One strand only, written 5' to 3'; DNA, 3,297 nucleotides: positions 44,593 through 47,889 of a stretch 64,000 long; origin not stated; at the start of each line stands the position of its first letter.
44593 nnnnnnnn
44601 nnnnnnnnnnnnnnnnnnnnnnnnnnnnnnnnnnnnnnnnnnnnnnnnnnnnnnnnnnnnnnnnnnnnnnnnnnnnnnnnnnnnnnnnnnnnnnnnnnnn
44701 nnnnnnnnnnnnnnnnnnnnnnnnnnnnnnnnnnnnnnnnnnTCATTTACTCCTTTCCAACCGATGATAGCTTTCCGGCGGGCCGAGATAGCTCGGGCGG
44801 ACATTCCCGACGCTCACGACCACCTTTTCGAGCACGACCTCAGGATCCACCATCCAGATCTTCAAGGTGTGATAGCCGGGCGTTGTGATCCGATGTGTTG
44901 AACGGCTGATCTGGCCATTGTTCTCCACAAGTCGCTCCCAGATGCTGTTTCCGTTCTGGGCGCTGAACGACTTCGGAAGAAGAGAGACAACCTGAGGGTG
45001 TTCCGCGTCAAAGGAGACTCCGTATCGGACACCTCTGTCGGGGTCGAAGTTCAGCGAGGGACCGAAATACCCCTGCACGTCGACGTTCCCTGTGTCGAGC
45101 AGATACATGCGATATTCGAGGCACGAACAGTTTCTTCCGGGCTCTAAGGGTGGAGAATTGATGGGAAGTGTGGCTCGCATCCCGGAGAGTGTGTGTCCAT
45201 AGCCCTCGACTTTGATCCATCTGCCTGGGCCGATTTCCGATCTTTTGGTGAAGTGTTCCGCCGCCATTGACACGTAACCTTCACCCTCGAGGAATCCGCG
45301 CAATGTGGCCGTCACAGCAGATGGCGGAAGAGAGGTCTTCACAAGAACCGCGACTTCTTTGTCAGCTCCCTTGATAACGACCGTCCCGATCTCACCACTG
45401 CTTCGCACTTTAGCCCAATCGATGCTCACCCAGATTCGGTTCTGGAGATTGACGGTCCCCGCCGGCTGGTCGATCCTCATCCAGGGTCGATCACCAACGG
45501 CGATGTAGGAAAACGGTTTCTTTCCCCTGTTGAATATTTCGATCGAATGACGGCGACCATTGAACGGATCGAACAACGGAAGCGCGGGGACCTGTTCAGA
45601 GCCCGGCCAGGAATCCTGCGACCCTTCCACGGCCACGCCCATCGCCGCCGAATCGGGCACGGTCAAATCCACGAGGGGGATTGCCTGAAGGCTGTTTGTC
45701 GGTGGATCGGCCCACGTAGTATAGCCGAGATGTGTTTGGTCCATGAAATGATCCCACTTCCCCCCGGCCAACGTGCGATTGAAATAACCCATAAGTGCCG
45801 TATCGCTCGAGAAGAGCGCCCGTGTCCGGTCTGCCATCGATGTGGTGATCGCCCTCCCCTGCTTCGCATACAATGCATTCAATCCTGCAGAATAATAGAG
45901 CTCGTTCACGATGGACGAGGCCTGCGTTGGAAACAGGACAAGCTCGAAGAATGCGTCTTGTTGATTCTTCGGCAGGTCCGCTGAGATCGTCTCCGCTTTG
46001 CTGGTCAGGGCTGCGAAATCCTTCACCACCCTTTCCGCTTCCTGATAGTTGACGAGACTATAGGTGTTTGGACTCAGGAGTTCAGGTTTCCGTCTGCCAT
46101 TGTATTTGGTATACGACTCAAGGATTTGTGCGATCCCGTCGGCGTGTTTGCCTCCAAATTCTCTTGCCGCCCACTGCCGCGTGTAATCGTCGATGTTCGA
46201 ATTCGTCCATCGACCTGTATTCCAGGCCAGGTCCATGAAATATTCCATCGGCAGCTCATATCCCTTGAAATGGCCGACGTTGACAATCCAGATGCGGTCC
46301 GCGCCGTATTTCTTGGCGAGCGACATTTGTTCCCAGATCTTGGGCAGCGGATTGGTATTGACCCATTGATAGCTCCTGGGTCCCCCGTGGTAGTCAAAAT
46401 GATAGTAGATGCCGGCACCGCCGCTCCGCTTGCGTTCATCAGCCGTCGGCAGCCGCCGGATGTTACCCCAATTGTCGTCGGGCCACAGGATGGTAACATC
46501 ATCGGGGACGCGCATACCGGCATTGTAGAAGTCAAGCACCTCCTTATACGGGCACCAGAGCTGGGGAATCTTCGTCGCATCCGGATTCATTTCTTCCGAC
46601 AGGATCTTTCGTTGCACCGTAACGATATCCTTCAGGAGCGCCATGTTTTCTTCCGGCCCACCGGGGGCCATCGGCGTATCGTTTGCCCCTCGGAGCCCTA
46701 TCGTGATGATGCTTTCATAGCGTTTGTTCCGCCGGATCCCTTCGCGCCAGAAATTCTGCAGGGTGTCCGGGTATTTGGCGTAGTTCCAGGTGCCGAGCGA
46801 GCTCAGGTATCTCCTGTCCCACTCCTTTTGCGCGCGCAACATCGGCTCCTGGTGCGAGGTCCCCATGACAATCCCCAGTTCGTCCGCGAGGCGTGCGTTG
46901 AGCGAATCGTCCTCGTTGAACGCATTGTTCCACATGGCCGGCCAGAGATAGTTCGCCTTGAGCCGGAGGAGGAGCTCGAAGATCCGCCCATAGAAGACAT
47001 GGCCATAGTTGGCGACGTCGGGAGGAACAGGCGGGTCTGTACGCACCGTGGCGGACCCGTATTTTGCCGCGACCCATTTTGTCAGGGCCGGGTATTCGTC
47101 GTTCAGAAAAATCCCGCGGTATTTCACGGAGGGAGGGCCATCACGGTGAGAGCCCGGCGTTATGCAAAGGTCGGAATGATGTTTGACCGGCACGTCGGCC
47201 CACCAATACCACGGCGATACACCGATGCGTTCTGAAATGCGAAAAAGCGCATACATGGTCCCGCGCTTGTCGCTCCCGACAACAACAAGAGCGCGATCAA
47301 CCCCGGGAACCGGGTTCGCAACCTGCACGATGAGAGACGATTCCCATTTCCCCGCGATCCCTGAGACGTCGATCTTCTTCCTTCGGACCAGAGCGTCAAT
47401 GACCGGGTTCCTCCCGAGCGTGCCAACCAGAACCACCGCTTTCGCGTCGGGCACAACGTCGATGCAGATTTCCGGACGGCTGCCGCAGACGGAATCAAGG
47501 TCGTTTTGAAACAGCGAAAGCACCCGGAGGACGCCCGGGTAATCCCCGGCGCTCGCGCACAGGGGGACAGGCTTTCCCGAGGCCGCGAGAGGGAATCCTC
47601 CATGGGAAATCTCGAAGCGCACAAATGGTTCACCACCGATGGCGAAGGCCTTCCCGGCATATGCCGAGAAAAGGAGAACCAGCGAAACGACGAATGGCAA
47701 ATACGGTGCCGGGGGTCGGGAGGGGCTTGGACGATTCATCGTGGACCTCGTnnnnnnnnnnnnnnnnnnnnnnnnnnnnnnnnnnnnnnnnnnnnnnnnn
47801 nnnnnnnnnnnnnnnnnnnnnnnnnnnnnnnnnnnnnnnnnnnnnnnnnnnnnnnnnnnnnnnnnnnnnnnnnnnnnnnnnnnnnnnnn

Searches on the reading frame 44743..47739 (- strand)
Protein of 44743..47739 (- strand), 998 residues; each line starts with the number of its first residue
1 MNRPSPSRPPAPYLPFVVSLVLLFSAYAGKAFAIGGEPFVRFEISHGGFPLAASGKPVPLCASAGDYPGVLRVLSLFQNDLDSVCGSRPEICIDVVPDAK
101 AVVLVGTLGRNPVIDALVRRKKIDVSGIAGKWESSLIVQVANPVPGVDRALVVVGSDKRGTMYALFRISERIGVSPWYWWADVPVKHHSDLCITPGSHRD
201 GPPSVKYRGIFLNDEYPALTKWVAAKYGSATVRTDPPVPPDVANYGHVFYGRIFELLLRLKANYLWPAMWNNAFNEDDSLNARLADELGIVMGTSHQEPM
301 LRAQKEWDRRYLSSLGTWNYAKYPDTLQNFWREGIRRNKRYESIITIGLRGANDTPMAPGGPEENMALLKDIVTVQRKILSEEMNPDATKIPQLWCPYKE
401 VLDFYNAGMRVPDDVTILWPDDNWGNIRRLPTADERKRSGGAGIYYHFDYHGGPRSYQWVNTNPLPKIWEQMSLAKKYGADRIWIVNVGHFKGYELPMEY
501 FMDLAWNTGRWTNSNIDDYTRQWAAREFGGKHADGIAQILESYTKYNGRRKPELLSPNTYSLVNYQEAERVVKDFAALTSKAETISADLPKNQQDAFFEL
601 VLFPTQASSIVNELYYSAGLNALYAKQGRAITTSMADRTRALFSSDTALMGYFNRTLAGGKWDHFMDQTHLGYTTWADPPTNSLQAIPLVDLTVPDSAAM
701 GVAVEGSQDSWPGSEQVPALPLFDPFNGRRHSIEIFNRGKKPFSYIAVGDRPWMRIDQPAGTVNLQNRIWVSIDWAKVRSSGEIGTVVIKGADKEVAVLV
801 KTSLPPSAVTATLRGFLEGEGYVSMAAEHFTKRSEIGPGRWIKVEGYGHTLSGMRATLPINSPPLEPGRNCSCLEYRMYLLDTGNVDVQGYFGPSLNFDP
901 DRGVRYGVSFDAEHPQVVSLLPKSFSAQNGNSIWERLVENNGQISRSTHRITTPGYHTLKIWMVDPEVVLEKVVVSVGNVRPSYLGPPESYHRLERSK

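Call 49: search_protein_families(library=pfam, proteins=[window:44743-47739:-], max_evalue=0.00001)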
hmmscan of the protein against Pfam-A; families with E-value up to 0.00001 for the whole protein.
window:44743-47739:- (998 aa): 2 families
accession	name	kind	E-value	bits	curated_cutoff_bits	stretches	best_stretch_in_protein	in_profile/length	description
PF15979.11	Glyco_hydro_115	-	2.8e-149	497.6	27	1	201-554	2-335/335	Glycosyl hydrolase family 115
PF17829.7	GH115_C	-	4.6e-52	176.7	24.1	1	815-989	1-172/172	Glycosyl hydrolase family 115 C-terminal domain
